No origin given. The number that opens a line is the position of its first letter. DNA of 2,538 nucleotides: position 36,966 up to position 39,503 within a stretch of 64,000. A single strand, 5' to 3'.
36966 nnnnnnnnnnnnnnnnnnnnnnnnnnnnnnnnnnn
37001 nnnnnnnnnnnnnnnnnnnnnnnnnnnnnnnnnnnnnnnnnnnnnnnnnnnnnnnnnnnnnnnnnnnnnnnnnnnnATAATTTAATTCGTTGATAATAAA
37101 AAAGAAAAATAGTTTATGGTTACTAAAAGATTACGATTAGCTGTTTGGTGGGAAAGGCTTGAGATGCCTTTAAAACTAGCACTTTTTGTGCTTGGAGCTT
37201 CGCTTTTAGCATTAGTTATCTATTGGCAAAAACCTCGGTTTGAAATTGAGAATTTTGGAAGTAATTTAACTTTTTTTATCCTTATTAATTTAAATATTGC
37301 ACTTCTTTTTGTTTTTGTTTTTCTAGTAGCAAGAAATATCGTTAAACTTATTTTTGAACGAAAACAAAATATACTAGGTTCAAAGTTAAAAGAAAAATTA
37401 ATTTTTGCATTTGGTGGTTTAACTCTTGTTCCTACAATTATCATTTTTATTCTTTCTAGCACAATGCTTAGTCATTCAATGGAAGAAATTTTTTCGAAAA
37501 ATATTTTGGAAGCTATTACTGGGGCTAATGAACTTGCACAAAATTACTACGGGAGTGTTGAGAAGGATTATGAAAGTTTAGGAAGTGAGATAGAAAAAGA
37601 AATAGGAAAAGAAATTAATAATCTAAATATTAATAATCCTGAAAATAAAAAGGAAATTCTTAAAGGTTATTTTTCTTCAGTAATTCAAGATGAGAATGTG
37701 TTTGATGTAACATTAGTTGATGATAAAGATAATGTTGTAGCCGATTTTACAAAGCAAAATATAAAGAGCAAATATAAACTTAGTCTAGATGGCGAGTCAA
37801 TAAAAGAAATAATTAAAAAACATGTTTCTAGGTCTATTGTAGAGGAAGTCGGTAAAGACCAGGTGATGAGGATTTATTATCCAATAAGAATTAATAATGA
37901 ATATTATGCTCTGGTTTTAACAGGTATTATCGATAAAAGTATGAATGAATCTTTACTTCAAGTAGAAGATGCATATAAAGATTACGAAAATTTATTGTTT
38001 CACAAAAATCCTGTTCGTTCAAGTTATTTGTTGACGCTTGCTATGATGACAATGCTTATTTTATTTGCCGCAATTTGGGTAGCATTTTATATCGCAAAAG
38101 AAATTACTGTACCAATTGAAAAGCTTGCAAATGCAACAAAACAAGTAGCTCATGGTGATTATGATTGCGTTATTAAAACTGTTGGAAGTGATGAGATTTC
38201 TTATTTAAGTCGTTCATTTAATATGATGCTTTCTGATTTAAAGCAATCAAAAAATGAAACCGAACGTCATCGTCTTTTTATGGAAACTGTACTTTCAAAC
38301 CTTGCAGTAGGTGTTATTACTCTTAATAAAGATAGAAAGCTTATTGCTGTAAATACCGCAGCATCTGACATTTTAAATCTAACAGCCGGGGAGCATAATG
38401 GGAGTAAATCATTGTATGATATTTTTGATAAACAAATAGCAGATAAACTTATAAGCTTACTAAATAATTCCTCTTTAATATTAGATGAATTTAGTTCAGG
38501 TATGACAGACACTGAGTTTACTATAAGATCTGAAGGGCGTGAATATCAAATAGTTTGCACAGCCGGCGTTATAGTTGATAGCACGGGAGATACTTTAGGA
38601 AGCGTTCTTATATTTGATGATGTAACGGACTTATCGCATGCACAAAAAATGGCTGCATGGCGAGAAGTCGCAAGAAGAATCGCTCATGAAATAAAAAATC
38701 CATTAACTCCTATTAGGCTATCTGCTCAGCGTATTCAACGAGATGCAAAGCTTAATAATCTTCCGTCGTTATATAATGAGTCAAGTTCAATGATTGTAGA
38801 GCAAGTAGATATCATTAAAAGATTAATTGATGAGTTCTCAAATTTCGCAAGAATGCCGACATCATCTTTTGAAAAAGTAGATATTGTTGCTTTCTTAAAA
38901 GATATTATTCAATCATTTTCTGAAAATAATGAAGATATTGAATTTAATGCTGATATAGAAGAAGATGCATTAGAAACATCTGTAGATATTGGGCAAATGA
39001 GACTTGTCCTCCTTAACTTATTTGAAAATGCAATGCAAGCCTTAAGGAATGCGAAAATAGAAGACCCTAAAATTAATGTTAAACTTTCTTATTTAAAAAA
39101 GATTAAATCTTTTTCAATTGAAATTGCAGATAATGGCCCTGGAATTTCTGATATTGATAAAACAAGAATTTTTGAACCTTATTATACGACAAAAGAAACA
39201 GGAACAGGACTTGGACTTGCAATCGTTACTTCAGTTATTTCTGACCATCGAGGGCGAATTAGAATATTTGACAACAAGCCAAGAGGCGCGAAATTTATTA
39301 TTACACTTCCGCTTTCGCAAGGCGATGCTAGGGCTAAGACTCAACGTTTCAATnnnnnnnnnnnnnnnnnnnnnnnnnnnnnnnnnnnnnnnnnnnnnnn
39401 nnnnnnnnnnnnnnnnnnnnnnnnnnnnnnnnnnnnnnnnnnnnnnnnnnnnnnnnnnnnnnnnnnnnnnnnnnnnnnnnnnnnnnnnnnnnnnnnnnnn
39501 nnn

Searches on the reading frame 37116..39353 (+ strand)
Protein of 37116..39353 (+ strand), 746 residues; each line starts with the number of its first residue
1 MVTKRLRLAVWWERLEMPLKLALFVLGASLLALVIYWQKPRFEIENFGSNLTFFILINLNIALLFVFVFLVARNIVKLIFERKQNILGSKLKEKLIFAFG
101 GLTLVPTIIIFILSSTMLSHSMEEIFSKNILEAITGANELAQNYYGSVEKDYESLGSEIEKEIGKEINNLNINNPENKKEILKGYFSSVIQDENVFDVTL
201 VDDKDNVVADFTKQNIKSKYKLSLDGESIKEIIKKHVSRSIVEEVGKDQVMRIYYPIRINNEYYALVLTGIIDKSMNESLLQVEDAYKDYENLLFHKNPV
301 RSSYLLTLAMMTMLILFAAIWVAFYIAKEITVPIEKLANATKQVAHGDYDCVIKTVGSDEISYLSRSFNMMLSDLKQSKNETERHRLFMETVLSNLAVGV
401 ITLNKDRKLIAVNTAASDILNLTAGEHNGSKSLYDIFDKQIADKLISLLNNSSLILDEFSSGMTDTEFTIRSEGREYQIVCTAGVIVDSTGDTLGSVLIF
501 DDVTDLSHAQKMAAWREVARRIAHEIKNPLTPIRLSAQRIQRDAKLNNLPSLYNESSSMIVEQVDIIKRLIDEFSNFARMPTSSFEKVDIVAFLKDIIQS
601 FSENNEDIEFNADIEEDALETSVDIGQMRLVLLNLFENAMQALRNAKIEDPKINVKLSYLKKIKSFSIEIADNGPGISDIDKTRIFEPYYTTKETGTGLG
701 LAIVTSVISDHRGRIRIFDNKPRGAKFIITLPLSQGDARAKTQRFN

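Call 8: search_protein_families(library=pfam, proteins=[window:37116-39353:+], max_evalue=0.001)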
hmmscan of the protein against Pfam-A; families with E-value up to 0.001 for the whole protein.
window:37116-39353:+ (746 aa): 8 families
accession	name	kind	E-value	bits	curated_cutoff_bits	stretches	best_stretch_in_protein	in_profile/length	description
PF02518.31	HATPase_c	-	1.1e-20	74.6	26.4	1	626-734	4-110/111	Histidine kinase-, DNA gyrase B-, and HSP90-like ATPase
PF00512.31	HisKA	-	1.5e-10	41.4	26.9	1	515-580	2-63/66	His Kinase A (phospho-acceptor) domain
PF00672.30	HAMP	-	6.5e-10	39.6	25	1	326-376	2-52/53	HAMP domain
PF19312.4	NtrY_N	-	1.7e-08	34.7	23.2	1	52-295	38-272/291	NtrY N-terminal region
PF00989.32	PAS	-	5.4e-07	30.1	22.6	1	388-503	2-113/113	PAS fold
PF13426.13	PAS_9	-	1.8e-06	28.6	27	1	398-505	2-103/103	PAS domain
PF14501.12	HATPase_c_5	-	0.0001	22.6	22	1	630-717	8-88/102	GHKL domain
PF08448.16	PAS_4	-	0.00021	21.9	23.1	1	393-506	1-108/110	PAS fold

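Call 48: find_homologous_proteins(query=window:37116-39353:+, max_evalue=1e-10)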
Query window:37116-39353:+ (746 aa): 145 proteins with E <= 1e-10 among 8000 candidates; the best 120 are listed.
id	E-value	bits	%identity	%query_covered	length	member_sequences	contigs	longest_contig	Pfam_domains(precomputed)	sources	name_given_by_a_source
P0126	0.0e+0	1609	100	100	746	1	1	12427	PF00672.31,PF13426.14,PF02518.32,PF00512.32,PF00989.32,PF19312.5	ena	-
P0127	0.0e+0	1608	100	100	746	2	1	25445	PF00672.31,PF13426.14,PF02518.32,PF00512.32,PF00989.32,PF19312.5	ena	-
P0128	0.0e+0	1607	100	100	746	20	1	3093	PF00672.31,PF13426.14,PF02518.32,PF00512.32,PF00989.32,PF19312.5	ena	-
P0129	0.0e+0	1606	100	100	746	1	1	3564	PF00672.31,PF13426.14,PF02518.32,PF00512.32,PF00989.32,PF19312.5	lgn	-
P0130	0.0e+0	1462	89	100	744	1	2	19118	PF00672.31,PF13426.14,PF12860.14,PF02518.32,PF00512.32,PF00989.32,PF19312.5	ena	-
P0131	0.0e+0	1344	83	100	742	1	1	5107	PF00672.31,PF13426.14,PF02518.32,PF00512.32,PF00989.32,PF19312.5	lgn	-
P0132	0.0e+0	1207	73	100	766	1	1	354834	PF00672.31,PF02518.32,PF00512.32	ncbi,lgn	ncbi:MAG: ATP-binding protein [Bdellovibrionota bacterium]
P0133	0.0e+0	1140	72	99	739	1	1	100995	PF00672.31,PF13426.14,PF02518.32,PF00512.32,PF00989.32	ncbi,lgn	-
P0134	0.0e+0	1123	70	99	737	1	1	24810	PF00672.31,PF13426.14,PF02518.32,PF00512.32,PF00989.32,PF19312.5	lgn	-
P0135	7.3e-180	618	42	100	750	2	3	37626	PF00672.31,PF08448.17,PF02518.32,PF00512.32,PF00989.32,PF19312.5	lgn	-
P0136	2.9e-179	616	43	98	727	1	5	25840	PF00672.31,PF13426.14,PF08448.17,PF02518.32,PF00512.32,PF00989.32,PF19312.5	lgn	-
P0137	5.7e-178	612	42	98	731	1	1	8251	PF00672.31,PF13188.14,PF08448.17,PF02518.32,PF00512.32,PF00989.32,PF19312.5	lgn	-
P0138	2.1e-177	610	42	99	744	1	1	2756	PF00672.31,PF13426.14,PF08448.17,PF02518.32,PF00512.32,PF00989.32,PF19312.5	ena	-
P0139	2.6e-177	609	42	98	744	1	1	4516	PF00672.31,PF02518.32,PF00512.32,PF00989.32,PF19312.5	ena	-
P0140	8.3e-177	608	43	100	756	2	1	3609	PF00672.31,PF13426.14,PF08448.17,PF02518.32,PF00512.32,PF00989.32,PF19312.5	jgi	-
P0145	1.3e-173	597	41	100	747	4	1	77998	PF00672.31,PF13188.14,PF02518.32,PF00512.32,PF00989.32,PF19312.5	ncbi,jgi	jgi:two-component system nitrogen regulation sensor histidine kinase NtrY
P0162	4.4e-165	569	41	98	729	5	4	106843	PF00672.31,PF13426.14,PF08448.17,PF02518.32,PF00512.32,PF00989.32,PF19312.5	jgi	jgi:two-component system nitrogen regulation sensor histidine kinase NtrY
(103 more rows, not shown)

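Call 49: find_encoding_contigs(protein=P0133, flank=6000, max_places=1)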
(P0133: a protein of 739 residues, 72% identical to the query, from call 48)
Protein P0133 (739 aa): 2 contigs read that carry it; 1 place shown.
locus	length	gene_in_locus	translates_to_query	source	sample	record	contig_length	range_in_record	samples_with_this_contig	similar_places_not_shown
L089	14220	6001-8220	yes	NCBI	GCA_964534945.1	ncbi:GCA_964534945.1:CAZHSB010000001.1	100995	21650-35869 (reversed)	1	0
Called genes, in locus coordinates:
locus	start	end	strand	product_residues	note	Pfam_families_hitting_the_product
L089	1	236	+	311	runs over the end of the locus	PF02355:SecD_SecF_C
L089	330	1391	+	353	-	PF01467:CTP_transf_like, PF13419:HAD_2, PF00702:Hydrolase (faint), PF08645:PNK3P, PF13242:Hydrolase_like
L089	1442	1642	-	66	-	PF03884:YacG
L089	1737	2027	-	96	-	-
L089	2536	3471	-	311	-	-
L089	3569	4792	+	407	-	PF00155:Aminotran_1_2, PF00266:Aminotran_5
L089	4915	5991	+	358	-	PF05496:RuvB_N, PF01078:Mg_chelatase (faint), PF00004:AAA, PF07728:AAA_5 (faint), PF17864:AAA_lid_4, PF05491:WHD_RuvB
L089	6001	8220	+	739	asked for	PF00672:HAMP, PF00989:PAS, PF13426:PAS_9 (weak), PF00512:HisKA, PF02518:HATPase_c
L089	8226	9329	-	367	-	PF03739:LptF_LptG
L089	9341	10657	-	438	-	PF03739:LptF_LptG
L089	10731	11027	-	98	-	PF01165:Ribosomal_S21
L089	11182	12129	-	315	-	PF00149:Metallophos, PF12850:Metallophos_2 (faint)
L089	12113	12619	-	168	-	PF10263:SprT-like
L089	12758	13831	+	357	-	PF01594:AI-2E_transport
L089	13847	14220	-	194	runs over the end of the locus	-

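Call 50: find_encoding_contigs(protein=P0145, flank=6000, max_places=1)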
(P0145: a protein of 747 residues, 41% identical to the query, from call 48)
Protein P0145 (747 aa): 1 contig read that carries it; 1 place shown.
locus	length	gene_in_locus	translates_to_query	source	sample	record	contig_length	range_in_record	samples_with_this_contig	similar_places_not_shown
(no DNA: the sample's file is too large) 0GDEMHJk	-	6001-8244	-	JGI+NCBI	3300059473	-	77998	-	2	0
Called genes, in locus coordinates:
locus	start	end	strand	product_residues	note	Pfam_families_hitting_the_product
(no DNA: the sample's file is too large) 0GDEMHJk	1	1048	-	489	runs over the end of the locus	PF00089:Trypsin, PF13365:Trypsin_2, PF00595:PDZ (weak), PF13180:PDZ_2, PF14685:PDZ_Tricorn (faint), PF17820:PDZ_6, PF00595:PDZ, PF17820:PDZ_6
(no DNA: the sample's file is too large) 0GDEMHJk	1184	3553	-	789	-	PF14814:UB2H, PF00912:Transgly, PF00905:Transpeptidase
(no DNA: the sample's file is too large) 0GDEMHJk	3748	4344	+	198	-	PF01330:RuvA_N, PF12836:HHH_3 (faint), PF00633:HHH (faint), PF12826:HHH_2 (faint), PF14520:HHH_5, PF07499:RuvA_C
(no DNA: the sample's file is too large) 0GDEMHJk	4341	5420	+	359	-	PF05496:RuvB_N, PF00004:AAA, PF07728:AAA_5 (faint), PF17864:AAA_lid_4, PF05491:WHD_RuvB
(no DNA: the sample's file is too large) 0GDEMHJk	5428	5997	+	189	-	-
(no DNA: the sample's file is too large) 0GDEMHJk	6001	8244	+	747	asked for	PF19312:NtrY_N (weak), PF13188:PAS_8 (faint), PF00672:HAMP, PF00989:PAS, PF00512:HisKA, PF02518:HATPase_c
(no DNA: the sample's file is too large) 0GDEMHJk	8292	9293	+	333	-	PF00316:FBPase, PF18913:FBPase_C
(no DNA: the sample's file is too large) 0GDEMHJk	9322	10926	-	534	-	PF06956:RtcR, PF00158:Sigma54_activat, PF13191:AAA_16 (faint), PF14532:Sigma54_activ_2, PF00004:AAA (weak), PF07728:AAA_5 (weak), PF25601:AAA_lid_14 (weak)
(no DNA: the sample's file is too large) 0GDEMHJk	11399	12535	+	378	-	PF01145:Band_7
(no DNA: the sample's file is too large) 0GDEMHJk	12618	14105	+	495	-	PF01139:RtcB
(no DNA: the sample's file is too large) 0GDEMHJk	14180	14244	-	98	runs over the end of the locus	-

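Call 51: find_encoding_contigs(protein=P0162, flank=6000, max_places=1)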
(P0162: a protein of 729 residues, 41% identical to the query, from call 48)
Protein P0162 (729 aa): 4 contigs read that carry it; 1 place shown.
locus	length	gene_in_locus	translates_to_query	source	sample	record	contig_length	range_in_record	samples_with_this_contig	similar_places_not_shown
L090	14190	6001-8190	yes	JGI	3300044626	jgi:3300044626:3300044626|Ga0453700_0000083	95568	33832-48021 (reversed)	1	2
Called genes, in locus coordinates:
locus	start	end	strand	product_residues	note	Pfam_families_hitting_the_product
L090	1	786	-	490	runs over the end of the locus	PF00089:Trypsin, PF13365:Trypsin_2, PF00595:PDZ (weak), PF13180:PDZ_2, PF14685:PDZ_Tricorn (faint), PF17820:PDZ_6, PF00595:PDZ (weak), PF17820:PDZ_6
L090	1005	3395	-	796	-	PF14814:UB2H (weak), PF00912:Transgly, PF00905:Transpeptidase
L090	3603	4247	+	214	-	PF01330:RuvA_N, PF00633:HHH (faint), PF12826:HHH_2 (faint), PF14520:HHH_5, PF07499:RuvA_C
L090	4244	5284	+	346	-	PF05496:RuvB_N, PF00004:AAA, PF07728:AAA_5 (faint), PF17864:AAA_lid_4, PF05491:WHD_RuvB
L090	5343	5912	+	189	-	PF14334:DUF4390 (weak)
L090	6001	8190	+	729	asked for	PF19312:NtrY_N (weak), PF00672:HAMP, PF00989:PAS, PF08448:PAS_4 (weak), PF13426:PAS_9 (faint), PF00512:HisKA, PF02518:HATPase_c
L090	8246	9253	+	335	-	PF00316:FBPase, PF18913:FBPase_C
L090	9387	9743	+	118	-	PF14346:DUF4398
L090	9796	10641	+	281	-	PF14346:DUF4398, PF00691:OmpA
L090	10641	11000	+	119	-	-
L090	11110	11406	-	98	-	-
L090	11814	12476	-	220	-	PF23067:MG280 (weak)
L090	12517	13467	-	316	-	-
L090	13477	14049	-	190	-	-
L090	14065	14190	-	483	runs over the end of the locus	-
